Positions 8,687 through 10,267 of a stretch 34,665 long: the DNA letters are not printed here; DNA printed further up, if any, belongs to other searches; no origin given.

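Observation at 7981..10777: Autonomous three-gene cassette of signal-peptide proteins with no recognisable family (small G/N/Q-rich subunit, large secreted protein, coiled-coil membrane anchor)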

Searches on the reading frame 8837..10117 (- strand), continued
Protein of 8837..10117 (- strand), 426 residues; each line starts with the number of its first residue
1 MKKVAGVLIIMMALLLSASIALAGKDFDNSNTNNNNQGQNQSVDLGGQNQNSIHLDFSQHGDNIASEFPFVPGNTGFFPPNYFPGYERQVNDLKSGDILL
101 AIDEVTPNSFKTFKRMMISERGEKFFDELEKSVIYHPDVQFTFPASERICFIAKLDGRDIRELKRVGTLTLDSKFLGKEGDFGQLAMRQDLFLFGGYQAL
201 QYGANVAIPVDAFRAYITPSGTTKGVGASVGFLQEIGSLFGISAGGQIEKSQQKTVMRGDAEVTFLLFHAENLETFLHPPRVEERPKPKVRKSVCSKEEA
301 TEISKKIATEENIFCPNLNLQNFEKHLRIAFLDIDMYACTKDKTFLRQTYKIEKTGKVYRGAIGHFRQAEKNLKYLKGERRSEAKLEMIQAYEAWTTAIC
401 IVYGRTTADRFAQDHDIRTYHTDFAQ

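Call 52: list_cluster_members(proteins=[P0009, P0010, P0013, P0015, P0017, P0019, P0025, P0027, P0033, P0040])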
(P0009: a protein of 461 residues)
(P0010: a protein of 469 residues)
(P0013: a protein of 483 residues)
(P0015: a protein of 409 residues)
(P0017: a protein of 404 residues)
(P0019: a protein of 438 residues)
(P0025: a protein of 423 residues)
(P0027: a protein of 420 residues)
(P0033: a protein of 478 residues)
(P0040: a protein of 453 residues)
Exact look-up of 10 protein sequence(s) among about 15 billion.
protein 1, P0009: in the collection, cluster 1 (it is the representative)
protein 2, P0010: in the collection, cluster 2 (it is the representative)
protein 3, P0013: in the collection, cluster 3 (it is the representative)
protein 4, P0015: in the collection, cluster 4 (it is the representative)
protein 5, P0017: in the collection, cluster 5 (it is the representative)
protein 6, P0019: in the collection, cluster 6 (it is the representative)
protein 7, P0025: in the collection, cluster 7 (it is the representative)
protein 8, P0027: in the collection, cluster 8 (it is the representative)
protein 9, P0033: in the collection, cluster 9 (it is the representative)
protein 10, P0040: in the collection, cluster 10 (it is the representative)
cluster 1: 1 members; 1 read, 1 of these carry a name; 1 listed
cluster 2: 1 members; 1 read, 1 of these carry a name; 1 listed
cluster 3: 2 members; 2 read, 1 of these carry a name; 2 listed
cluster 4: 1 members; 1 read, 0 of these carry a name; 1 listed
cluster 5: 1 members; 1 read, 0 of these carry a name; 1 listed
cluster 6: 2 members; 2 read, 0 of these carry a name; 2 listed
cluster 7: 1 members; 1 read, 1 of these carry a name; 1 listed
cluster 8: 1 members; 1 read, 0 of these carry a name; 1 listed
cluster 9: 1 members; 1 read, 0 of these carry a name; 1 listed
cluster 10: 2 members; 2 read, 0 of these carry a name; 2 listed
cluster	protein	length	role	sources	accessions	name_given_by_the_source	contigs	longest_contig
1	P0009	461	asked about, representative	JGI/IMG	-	hypothetical protein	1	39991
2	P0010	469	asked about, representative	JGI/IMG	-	hypothetical protein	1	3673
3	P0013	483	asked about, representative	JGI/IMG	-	hypothetical protein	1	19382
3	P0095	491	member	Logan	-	-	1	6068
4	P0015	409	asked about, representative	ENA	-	-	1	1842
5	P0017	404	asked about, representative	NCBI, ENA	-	-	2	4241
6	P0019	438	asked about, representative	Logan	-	-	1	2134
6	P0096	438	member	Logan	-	-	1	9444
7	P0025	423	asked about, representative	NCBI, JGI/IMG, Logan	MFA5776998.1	MAG: hypothetical protein WC906_00980 [Parcubacteria group bacterium] | hypothetical protein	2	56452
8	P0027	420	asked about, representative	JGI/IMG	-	-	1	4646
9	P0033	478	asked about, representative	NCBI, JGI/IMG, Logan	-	-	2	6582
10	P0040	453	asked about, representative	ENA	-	-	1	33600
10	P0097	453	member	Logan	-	-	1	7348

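Call 54: find_encoding_contigs(protein=P0025, flank=6000, max_places=2)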
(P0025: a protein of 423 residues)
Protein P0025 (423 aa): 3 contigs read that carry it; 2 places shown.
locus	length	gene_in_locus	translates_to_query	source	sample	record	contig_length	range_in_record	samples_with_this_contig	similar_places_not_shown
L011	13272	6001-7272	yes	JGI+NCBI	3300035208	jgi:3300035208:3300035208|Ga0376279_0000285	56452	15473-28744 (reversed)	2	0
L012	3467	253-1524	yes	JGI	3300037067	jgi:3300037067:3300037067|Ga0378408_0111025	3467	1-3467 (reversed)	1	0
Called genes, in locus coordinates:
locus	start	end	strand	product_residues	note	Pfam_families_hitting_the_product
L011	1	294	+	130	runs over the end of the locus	PF04977:DivIC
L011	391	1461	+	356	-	PF13624:SurA_N_3 (weak), PF00639:Rotamase, PF13145:Rotamase_2, PF13616:Rotamase_3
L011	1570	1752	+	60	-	PF12797:Fer4_2 (weak), PF00037:Fer4, PF12837:Fer4_6, PF13237:Fer4_10 (faint), PF13459:Fer4_15 (weak), PF14697:Fer4_21 (weak), PF13370:Fer4_13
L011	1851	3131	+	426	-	PF00089:Trypsin, PF13365:Trypsin_2, PF00595:PDZ, PF13180:PDZ_2, PF17820:PDZ_6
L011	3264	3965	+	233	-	PF18900:DUF5656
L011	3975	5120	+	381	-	PF13365:Trypsin_2, PF13180:PDZ_2, PF17820:PDZ_6 (weak)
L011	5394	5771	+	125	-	-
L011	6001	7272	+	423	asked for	-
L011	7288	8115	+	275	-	-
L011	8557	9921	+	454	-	PF13506:Glyco_transf_21, PF03142:Chitin_synth_2, PF00535:Glycos_transf_2, PF10111:Glyco_tranf_2_2, PF13641:Glyco_tranf_2_3, PF01644:Chitin_synth_1 (weak), PF13632:Glyco_trans_2_3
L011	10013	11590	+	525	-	PF01522:Polysacc_deac_1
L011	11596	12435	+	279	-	-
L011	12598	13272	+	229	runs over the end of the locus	-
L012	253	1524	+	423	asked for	-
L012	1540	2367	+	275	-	-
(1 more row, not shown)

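Call 55: find_encoding_contigs(protein=P0040, flank=6000, max_places=2)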
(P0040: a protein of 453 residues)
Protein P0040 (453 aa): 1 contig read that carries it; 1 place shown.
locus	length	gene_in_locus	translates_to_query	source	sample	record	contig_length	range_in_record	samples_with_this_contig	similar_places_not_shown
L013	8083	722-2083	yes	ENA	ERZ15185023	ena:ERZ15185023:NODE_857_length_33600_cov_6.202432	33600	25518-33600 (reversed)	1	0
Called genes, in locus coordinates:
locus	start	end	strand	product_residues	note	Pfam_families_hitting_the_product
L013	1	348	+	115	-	?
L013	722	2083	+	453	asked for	-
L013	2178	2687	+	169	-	-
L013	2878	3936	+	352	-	-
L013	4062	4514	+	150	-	PF00908:dTDP_sugar_isom, PF14667:Polysacc_synt_C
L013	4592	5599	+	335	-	PF01073:3Beta_HSD, PF01370:Epimerase, PF02719:Polysacc_synt_2, PF04321:RmlD_sub_bind, PF07993:NAD_binding_4, PF13460:NAD_binding_10, PF16363:GDP_Man_Dehyd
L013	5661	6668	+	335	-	PF01370:Epimerase, PF02719:Polysacc_synt_2 (faint), PF04321:RmlD_sub_bind, PF07993:NAD_binding_4 (weak), PF04321:RmlD_sub_bind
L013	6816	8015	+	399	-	PF00464:SHMT, PF00155:Aminotran_1_2, PF01212:Beta_elim_lyase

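Call 56: find_encoding_contigs(protein=P0013, flank=6000, max_places=2)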
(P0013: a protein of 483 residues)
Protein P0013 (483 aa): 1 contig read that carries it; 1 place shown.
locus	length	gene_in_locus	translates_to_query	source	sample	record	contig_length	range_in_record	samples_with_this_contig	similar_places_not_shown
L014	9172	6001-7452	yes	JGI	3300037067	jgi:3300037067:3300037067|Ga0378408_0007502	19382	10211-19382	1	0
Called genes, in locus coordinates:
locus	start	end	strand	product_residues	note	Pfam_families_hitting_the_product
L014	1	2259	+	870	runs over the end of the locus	PF02861:Clp_N, PF13191:AAA_16 (weak), PF00004:AAA, PF17871:AAA_lid_9, PF00004:AAA, PF07724:AAA_2, PF07728:AAA_5, PF10431:ClpB_D2-small, +9 more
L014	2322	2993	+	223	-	PF18900:DUF5656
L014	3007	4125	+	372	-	PF13365:Trypsin_2, PF13180:PDZ_2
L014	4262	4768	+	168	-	-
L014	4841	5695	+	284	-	PF18884:TSP3_bac (faint), PF04203:Sortase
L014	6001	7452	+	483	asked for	-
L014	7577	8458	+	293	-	PF00534:Glycos_transf_1, PF13692:Glyco_trans_1_4, PF13524:Glyco_trans_1_2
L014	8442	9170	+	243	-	?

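Call 58: fold_search(model_id=the predicted structure, library=viral)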
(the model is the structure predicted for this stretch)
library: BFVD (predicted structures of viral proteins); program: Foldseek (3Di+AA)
matches with E <= 10: 254; with E <= 0.001: 0
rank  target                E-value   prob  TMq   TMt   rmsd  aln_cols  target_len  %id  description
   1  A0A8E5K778            1.8e-02  0.28  0.12  0.11  23.7       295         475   11  (no name in the UniProt tables at hand)
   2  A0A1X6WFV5            3.8e-02  0.33  0.08  0.18   9.6        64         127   17  (no name in the UniProt tables at hand)
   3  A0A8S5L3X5            5.1e-02  0.04  0.08  0.06  40.5       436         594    8  Maturation protein [ssRNA phage SRR5466725_21]
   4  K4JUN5                1.2e-01  0.09  0.11  0.12  25.3       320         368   10  Uncharacterized protein [Abalone herpesvirus (isolate Abalone/Australia/Victoria/2009)]
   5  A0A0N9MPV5            1.3e-01  0.08  0.05  0.09  24.3       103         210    7  (no name in the UniProt tables at hand)
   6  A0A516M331            2.4e-01  0.03  0.07  0.06  37.5       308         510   14  (no name in the UniProt tables at hand)
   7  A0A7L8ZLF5            3.4e-01  0.08  0.06  0.15   9.6        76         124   14  Uncharacterized protein [Erwinia phage pEa_SNUABM_12]
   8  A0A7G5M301            3.4e-01  0.06  0.09  0.07  29.7       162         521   14  (no name in the UniProt tables at hand)
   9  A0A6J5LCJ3            3.6e-01  0.12  0.09  0.24   8.7        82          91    8  Uncharacterized protein [uncultured Caudovirales phage]
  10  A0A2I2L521            3.8e-01  0.03  0.07  0.07  30.9       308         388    8  2OG-Fe(II) oxygenase [Orpheovirus IHUMI-LCC2]
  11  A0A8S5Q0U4            4.1e-01  0.06  0.09  0.09  15.3       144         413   14  Ubiquitin-like protein [CrAss-like virus sp. ctjK323]
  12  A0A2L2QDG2            4.5e-01  0.15  0.08  0.12   8.1        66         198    8  Uncharacterized protein [Human herpesvirus 6B]
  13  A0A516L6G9            4.5e-01  0.06  0.07  0.11  15.0       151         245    8  (no name in the UniProt tables at hand)
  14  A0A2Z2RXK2            4.5e-01  0.02  0.06  0.07  28.1       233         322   10  Neck passage structure [Lactococcus phage 37203]
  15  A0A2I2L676            4.8e-01  0.08  0.07  0.14  17.6        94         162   10  Uncharacterized protein [Orpheovirus IHUMI-LCC2]
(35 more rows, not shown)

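Call 62: search_solved_structures(query=A5, max_evalue=10)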
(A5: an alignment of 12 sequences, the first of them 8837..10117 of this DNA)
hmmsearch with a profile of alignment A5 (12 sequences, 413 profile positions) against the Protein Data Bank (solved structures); distinct sequences matched with E-value up to 10: 7.
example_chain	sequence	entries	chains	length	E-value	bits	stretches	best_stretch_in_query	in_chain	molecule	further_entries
2inr_A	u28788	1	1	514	0.086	14.7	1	308-394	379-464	DNA topoisomerase 4 subunit A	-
7cm3_B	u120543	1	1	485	0.16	13.9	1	11-59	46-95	Transmembrane protein FAM155A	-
6xiw_B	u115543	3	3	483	0.16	13.8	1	11-59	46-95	Transmembrane protein FAM155A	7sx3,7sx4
7wji_D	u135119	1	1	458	0.16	13.8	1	11-59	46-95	Transmembrane protein FAM155A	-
9xf5_A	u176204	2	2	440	0.27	13.1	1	1-52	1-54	ABC transporter substrate-binding protein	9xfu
4mu9_A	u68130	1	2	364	1.1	11.2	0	332-356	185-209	Glycoside hydrolase family 73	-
6xp5_a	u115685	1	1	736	6.4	8.6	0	36-85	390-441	Mediator of RNA polymerase II transcription subunit 1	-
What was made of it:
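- Tried and rejected: A profile search of PDB sequences gave nothing below E 0.08 (call 62).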

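Call 63: search_protein_families(library=phrogs, proteins=[window:8837-10117:-], max_evalue=1)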
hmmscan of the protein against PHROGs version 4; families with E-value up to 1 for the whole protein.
window:8837-10117:- (426 aa): 2 families
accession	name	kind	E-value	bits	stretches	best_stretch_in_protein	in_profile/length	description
phrog_4189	-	unknown function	0.092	14.3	1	1-57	1-56/71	-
phrog_2243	-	unknown function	0.29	12.5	1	1-44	3-46/87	-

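Call 64: search_protein_families(library=padloc, proteins=[window:8837-10117:-], max_evalue=1)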
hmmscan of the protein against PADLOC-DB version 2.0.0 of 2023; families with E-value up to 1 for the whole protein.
window:8837-10117:- (426 aa): 0 families

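Call 68: list_cluster_members(proteins=[P0001, P0003, P0007, P0004, P0017, P0033, P0012, P0014, P0030, P0045])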
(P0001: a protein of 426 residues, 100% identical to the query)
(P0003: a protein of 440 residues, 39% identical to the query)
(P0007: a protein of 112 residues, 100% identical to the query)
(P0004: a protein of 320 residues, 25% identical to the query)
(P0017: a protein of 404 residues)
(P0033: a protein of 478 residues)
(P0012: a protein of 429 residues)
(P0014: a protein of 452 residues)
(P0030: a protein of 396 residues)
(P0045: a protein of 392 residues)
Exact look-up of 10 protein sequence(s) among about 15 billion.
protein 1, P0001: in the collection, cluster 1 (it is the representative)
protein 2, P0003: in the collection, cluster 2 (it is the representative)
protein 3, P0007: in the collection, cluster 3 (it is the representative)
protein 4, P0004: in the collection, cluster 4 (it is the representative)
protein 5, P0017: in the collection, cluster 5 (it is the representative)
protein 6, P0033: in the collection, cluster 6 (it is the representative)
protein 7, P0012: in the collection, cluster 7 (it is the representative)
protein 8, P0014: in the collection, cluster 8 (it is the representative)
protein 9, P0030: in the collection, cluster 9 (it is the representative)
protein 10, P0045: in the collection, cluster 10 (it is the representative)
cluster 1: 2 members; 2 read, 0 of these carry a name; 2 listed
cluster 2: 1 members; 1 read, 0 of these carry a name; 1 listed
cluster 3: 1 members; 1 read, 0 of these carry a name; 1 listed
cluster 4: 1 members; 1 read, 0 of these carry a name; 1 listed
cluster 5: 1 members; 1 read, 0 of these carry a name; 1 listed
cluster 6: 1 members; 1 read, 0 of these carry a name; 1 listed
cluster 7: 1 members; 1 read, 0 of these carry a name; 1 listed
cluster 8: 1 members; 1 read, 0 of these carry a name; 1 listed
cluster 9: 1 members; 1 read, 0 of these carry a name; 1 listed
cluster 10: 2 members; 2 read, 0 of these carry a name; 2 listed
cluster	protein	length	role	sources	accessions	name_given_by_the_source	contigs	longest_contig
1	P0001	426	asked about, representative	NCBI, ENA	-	-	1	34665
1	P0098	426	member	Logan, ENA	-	-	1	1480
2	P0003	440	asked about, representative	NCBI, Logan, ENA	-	-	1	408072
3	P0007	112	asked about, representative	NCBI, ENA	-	-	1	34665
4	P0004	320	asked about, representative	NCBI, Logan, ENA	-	-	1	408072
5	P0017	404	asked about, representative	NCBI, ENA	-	-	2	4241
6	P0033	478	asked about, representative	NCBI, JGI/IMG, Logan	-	-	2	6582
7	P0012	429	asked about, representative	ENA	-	-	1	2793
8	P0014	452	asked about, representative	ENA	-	-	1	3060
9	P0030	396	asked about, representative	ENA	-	-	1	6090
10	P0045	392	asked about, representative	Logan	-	-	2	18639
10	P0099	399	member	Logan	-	-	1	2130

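Call 69: find_encoding_contigs(protein=P0045, flank=6000, max_places=2)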
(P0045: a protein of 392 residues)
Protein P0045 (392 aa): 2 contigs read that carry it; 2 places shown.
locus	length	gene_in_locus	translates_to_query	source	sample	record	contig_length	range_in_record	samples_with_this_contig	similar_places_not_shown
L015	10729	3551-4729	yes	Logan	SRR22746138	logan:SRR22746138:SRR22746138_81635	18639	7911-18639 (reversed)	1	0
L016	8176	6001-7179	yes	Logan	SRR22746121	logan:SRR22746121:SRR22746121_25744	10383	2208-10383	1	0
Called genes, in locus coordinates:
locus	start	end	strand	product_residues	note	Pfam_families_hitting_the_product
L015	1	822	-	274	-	?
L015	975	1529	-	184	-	-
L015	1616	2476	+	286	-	PF18884:TSP3_bac (faint), PF04203:Sortase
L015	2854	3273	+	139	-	-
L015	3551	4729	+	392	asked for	-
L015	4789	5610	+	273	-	PF01476:LysM (weak)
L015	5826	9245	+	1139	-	-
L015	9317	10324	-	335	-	PF00069:Pkinase (weak)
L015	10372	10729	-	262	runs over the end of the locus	-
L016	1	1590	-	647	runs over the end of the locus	PF13231:PMT_2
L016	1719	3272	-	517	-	PF13231:PMT_2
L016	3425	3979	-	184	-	-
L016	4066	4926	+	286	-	PF18884:TSP3_bac (faint), PF04203:Sortase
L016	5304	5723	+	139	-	-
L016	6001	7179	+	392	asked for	-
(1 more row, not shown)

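Call 70: find_encoding_contigs(protein=P0033, flank=6000, max_places=2)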
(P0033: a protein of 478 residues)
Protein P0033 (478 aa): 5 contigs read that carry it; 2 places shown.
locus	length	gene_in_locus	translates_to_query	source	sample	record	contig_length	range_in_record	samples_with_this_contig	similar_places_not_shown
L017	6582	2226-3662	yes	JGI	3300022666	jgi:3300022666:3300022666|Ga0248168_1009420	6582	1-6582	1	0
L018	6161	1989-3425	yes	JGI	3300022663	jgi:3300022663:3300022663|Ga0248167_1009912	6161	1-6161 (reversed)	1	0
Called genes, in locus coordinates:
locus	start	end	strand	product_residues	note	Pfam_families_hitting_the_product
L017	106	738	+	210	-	-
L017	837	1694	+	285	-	PF18884:TSP3_bac (faint), PF04203:Sortase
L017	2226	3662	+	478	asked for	-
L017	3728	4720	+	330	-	-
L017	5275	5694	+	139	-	-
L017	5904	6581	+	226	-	?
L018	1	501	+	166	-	?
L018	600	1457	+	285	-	PF18884:TSP3_bac (faint), PF04203:Sortase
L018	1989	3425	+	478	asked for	-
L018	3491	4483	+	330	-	-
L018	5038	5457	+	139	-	-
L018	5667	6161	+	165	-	?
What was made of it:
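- A C-type protein follows B even where the surrounding genes differ (L015, L017; calls 69, 70).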

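Call 92: find_related_loci(query=A11, collection=metagenome_contigs, flank=4000)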
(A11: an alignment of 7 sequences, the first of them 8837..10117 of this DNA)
Query A11 (426 aa) in metagenome_contigs; peptide patterns used: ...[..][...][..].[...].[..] (x = any residue, [..] = any of these).
13 stretches matched a pattern, but none encodes a relative of the query by tblastn (E <= 1e-3).

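Call 93: find_related_loci(query=A6, collection=metagenome_contigs, flank=4000)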
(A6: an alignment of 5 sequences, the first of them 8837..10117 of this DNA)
Query A6 (426 aa) in metagenome_contigs; peptide patterns used: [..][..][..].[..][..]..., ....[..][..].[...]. (x = any residue, [..] = any of these).
55 stretches matched a pattern; 1 encode a relative of the query (tblastn E <= 1e-3); 1 distinct loci.
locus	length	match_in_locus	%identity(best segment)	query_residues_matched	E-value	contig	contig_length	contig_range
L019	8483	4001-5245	41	1-424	2e-95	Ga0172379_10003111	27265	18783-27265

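Call 96: search_protein_families(library=ncbifam, alignment_id=A4, max_evalue=0.01)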
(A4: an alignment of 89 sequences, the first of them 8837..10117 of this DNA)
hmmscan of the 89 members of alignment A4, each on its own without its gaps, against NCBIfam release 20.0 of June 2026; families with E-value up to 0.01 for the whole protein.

A. member 1, window:8837-10117:- (426 aa): 0 families

B. families by the number of members that match (of 89 scanned): 6 families
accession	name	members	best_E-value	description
NF033939.0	DESULF_POR1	2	0.00022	outer membrane homotrimeric porin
NF038130.1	PEP_NF038130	1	0.003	NF038130 family PEP-CTERM protein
NF033745.1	class_C_sortase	1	0.004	class C sortase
NF002708.1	PRK02515.1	1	0.0055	photosystem II complex extrinsic protein PsbU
NF041742.1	WGxxGxxG_fam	1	0.0058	WGxxGxxG family protein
NF046038.1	NGK_0946_fam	1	0.009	NGK_0946 family protein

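Call 97: search_protein_families(library=pfam, proteins=[L011:5394-5768:+, L015:2854-3270:+, L001:9261-10082:+, L011:7288-8112:+, L017:3728-4717:+, L015:4789-5607:+, L010:1421-2398:+], max_evalue=0.01)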
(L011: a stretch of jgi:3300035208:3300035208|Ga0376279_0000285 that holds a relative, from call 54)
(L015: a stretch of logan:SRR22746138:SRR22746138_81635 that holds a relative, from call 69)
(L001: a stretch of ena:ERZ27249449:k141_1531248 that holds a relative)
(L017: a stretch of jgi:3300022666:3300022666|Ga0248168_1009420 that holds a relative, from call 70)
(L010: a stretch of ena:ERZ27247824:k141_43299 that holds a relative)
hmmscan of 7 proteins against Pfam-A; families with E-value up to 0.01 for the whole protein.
L011:5394-5768:+ (125 aa): 0 families

L015:2854-3270:+ (139 aa): 0 families

L001:9261-10082:+ (274 aa): 1 family
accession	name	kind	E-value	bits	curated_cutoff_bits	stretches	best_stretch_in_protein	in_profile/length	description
PF15294.11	Leu_zip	-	0.0097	15.9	28.2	0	58-148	136-223/275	Leucine zipper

L011:7288-8112:+ (275 aa): 0 families

L017:3728-4717:+ (330 aa): 1 family
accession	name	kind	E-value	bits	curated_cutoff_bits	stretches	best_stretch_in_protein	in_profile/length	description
PF11839.13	Alanine_zipper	-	0.0049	17.6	23.1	1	71-120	9-58/69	Alanine-zipper, major outer membrane lipoprotein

L015:4789-5607:+ (273 aa): 3 families
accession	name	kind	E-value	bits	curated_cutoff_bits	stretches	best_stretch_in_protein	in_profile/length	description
PF01476.26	LysM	-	1.7e-06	28.3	20.9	1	95-141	1-43/43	LysM domain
PF23473.1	LysM3_LYK4_5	-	0.00082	19.9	29.3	1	94-141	4-47/48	LYK4/5 LysM3 domain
PF22216.1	Sas-6_C_CC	-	0.0013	19.4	27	1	190-227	16-53/57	Spindle assembly abnormal protein 6 homolog, C-terminal coiled coil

L010:1421-2398:+ (326 aa): 4 families
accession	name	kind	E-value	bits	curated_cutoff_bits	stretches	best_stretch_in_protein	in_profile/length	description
PF01476.26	LysM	-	1.5e-10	41.3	20.9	1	106-150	1-43/43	LysM domain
PF07889.17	DUF1664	-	0.0018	18.8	34.6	1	163-237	45-119/124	Protein of unknown function (DUF1664)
PF07888.16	CALCOCO1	-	0.003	17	36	1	153-261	91-192/496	Calcium binding and coiled-coil domain (CALCOCO1) like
PF16471.10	JIP_LZII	-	0.0088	16.7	30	1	165-205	14-54/71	JNK-interacting protein leucine zipper II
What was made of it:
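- LysM is found above Pfam's cut-off in two of them (call 97).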
